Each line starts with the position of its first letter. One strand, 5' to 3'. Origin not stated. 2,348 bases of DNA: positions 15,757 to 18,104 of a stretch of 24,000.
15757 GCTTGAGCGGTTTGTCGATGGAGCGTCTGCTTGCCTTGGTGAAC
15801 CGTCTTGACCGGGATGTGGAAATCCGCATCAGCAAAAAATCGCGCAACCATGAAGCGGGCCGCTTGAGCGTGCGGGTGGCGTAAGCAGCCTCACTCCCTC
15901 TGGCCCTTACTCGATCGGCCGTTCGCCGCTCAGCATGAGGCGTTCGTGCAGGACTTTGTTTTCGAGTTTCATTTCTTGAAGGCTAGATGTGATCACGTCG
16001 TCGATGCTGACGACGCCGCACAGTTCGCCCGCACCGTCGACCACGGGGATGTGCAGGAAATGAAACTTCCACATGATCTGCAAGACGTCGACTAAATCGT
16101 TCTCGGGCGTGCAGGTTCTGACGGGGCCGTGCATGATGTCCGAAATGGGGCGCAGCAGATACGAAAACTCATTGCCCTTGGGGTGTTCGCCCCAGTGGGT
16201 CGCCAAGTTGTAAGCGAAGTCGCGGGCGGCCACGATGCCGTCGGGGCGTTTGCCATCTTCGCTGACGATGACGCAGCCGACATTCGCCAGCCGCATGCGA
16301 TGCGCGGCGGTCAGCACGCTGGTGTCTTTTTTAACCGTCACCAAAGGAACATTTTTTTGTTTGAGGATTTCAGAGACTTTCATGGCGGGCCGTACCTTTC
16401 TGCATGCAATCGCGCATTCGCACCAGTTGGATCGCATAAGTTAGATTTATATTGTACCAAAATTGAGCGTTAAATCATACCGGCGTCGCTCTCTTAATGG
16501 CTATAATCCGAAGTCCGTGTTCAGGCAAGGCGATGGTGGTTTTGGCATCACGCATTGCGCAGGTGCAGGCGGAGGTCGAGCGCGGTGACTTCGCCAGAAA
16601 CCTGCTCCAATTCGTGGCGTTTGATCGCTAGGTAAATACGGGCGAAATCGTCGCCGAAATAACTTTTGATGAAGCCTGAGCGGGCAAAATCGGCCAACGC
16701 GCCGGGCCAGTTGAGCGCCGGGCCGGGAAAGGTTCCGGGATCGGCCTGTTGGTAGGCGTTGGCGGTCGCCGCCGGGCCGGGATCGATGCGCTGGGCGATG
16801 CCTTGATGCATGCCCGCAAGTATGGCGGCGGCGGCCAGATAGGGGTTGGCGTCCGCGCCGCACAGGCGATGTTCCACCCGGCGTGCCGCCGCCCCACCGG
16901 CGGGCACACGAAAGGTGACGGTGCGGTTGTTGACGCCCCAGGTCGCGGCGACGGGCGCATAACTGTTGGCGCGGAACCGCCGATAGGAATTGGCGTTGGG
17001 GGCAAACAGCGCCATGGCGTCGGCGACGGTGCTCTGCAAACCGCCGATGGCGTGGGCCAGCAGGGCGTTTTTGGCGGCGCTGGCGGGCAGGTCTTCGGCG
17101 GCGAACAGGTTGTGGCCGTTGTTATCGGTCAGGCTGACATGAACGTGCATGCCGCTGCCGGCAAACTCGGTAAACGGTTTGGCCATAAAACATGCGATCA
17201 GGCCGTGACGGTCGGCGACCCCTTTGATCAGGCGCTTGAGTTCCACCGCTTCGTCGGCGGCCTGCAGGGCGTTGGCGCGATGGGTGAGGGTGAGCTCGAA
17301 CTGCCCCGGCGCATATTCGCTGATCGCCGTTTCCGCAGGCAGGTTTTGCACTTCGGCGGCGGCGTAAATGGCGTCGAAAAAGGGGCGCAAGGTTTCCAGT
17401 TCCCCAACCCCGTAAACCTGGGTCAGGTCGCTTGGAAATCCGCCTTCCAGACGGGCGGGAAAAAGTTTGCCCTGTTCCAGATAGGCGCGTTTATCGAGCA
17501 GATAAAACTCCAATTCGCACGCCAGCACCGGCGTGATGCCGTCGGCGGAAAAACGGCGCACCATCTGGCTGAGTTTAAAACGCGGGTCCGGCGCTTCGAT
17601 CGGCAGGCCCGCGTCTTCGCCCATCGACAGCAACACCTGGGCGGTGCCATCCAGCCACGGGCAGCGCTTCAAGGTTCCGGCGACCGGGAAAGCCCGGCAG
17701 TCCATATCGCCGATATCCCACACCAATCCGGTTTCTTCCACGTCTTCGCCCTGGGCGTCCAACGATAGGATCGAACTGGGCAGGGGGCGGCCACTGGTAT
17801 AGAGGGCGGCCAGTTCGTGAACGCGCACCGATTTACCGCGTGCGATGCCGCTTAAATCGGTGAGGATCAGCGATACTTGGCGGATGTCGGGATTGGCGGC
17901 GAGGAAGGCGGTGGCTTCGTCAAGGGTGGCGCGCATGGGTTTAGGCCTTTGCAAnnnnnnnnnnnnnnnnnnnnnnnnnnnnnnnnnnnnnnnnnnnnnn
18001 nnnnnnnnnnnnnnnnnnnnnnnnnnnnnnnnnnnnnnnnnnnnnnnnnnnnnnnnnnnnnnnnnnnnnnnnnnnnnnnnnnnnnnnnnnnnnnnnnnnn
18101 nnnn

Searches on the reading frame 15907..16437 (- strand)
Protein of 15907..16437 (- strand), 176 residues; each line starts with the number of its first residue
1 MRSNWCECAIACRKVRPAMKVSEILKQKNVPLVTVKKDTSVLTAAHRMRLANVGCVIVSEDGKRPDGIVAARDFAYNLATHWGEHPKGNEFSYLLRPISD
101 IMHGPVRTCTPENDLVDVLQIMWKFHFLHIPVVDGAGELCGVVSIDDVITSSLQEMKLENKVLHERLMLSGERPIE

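Call 103: search_protein_families(library=pfam, proteins=[window:15907-16437:-], max_evalue=0.00001)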
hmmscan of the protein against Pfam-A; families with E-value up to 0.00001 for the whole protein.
window:15907-16437:- (176 aa): 1 family
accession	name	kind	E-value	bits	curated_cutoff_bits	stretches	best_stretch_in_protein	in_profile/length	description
PF00571.33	CBS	-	1.3e-20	73.8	24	2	98-150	1-53/57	CBS domain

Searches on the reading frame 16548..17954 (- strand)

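Call 103: search_protein_families(library=pfam, proteins=[window:16548-17954:-], max_evalue=0.00001)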
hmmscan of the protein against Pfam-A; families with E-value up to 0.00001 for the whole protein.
window:16548-17954:- (468 aa): 1 family
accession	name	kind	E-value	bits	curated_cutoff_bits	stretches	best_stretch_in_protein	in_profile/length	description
PF00120.29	Gln-synt_C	-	3.2e-96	322.8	24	1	123-462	3-342/344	Glutamine synthetase, catalytic domain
